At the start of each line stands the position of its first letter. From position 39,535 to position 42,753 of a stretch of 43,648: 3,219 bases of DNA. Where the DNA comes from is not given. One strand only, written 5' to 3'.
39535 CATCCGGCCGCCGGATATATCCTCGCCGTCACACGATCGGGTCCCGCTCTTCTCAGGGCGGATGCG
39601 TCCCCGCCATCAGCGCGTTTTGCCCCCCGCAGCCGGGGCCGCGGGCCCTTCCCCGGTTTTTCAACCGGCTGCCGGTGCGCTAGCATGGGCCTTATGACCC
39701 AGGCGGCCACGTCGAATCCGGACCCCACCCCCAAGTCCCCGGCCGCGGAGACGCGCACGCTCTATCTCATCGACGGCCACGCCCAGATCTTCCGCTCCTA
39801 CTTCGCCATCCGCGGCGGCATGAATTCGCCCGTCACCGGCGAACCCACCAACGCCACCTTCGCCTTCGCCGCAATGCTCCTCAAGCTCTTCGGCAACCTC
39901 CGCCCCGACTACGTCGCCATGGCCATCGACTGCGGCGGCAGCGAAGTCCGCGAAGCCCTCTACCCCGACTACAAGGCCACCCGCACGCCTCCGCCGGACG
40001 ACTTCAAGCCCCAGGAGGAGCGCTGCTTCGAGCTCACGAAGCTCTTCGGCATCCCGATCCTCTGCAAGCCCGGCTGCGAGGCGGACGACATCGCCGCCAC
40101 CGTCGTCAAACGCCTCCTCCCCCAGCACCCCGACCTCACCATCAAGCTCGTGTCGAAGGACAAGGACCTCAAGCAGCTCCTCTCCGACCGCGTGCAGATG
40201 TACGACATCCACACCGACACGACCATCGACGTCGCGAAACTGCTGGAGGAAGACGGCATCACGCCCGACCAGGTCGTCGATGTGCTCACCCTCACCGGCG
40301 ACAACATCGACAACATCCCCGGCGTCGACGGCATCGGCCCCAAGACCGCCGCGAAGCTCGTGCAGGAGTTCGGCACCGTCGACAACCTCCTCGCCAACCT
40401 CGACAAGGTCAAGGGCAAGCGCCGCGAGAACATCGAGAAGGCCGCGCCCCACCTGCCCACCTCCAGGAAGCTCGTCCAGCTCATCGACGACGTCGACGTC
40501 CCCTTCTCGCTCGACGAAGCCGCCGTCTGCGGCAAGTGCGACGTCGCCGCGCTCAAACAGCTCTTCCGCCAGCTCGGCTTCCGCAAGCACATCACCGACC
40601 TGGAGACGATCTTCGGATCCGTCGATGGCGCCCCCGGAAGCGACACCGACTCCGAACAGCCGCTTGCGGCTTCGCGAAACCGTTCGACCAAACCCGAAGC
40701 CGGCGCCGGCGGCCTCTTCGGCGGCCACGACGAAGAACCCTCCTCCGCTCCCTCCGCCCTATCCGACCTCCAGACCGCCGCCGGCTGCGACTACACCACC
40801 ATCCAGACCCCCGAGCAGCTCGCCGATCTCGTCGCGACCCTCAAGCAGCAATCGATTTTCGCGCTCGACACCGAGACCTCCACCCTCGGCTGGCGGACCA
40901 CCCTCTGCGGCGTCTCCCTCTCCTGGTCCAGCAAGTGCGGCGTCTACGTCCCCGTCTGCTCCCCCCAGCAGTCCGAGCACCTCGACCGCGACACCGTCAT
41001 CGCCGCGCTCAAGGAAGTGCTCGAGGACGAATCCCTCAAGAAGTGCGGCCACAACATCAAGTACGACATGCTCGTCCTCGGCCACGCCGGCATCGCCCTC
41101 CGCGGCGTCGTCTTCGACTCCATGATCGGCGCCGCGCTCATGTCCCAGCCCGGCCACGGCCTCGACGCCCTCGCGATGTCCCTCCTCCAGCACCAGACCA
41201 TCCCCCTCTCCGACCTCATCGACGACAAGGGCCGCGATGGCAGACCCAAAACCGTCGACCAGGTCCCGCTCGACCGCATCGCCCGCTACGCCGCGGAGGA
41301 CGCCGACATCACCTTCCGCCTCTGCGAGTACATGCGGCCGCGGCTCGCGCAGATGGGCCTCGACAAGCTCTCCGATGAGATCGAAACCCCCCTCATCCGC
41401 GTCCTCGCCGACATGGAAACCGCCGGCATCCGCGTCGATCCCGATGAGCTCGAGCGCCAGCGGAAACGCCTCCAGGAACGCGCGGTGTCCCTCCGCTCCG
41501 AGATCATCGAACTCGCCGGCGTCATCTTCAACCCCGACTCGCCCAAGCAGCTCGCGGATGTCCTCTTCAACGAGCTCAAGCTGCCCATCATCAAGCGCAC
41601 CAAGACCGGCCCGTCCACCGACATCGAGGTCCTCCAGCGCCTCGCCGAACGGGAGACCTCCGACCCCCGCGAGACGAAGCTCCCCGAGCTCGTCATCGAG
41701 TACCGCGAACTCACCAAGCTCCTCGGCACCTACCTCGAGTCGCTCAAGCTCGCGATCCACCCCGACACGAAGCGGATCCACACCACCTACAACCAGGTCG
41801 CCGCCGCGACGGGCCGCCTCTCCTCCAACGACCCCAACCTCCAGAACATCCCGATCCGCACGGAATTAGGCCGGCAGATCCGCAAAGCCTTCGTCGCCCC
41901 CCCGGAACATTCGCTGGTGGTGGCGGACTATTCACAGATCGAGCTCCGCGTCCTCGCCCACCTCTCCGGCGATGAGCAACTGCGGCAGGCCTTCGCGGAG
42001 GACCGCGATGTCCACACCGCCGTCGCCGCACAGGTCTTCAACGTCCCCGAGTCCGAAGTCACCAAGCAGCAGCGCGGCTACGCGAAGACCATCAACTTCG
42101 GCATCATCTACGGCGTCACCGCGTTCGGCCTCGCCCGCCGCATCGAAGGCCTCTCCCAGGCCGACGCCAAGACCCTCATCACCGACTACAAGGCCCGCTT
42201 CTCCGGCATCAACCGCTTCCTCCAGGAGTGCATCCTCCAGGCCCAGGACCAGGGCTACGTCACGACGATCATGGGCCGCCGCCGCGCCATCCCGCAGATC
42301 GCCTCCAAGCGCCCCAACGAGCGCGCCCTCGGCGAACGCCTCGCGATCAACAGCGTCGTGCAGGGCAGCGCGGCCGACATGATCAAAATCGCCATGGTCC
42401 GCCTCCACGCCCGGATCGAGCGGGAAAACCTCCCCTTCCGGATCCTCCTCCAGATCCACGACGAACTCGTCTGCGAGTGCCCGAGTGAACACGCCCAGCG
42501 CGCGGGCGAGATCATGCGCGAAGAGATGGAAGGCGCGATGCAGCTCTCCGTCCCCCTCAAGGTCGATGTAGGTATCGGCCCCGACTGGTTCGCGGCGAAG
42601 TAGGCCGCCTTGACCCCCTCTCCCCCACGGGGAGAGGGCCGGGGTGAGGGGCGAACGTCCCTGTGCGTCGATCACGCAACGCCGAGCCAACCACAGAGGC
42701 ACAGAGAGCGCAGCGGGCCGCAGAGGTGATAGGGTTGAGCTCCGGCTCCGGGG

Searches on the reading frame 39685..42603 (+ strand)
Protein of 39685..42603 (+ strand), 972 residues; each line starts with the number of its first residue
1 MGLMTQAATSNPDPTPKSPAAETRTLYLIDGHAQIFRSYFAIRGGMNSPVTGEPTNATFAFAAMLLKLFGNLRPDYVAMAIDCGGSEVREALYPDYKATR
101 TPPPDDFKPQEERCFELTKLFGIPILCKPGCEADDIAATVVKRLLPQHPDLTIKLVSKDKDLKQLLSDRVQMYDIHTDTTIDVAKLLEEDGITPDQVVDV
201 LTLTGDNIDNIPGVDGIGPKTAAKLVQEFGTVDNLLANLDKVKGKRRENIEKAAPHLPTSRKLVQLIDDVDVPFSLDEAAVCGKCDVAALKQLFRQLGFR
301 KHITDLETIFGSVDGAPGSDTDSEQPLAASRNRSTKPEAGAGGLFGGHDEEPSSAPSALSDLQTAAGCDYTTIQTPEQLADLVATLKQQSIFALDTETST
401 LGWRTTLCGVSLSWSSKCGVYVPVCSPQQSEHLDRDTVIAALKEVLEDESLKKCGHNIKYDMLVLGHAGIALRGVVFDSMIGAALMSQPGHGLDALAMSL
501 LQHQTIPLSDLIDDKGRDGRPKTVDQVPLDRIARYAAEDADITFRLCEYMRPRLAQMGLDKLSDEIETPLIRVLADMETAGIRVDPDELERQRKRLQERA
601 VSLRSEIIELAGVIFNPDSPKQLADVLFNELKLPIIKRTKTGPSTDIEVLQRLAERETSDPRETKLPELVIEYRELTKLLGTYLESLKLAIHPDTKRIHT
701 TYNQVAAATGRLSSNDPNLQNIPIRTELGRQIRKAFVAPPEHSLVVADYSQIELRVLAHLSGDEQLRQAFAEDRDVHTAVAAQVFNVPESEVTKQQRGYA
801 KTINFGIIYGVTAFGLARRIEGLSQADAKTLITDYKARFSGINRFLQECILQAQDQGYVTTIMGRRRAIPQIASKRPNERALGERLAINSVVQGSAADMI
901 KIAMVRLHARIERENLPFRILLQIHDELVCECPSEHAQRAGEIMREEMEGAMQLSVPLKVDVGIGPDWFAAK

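Call 72: search_protein_families(library=pfam, proteins=[window:39685-42603:+], max_evalue=0.001)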
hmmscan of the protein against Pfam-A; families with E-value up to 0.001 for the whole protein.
window:39685-42603:+ (972 aa): 5 families
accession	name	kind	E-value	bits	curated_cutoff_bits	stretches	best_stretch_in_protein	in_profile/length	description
PF00476.26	DNA_pol_A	-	5.9e-149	496.6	34.3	1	587-968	2-379/381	DNA polymerase family A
PF02739.22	5_3_exonuc_N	-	7.1e-41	140.1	34.3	1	25-188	1-161/164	5'-3' exonuclease, N-terminal resolvase-like domain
PF01612.26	DNA_pol_A_exo1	-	3.2e-31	108.9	23.6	1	370-554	1-172/173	3'-5' exonuclease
PF01367.25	5_3_exonuc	-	1.7e-29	102.6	40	1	192-281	1-91/97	5'-3' exonuclease, C-terminal SAM fold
PF22619.2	DNA_polI_exo1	-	5.9e-05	23.3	27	1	441-488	39-86/140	DNA polymerase I, ribonuclease H-like domain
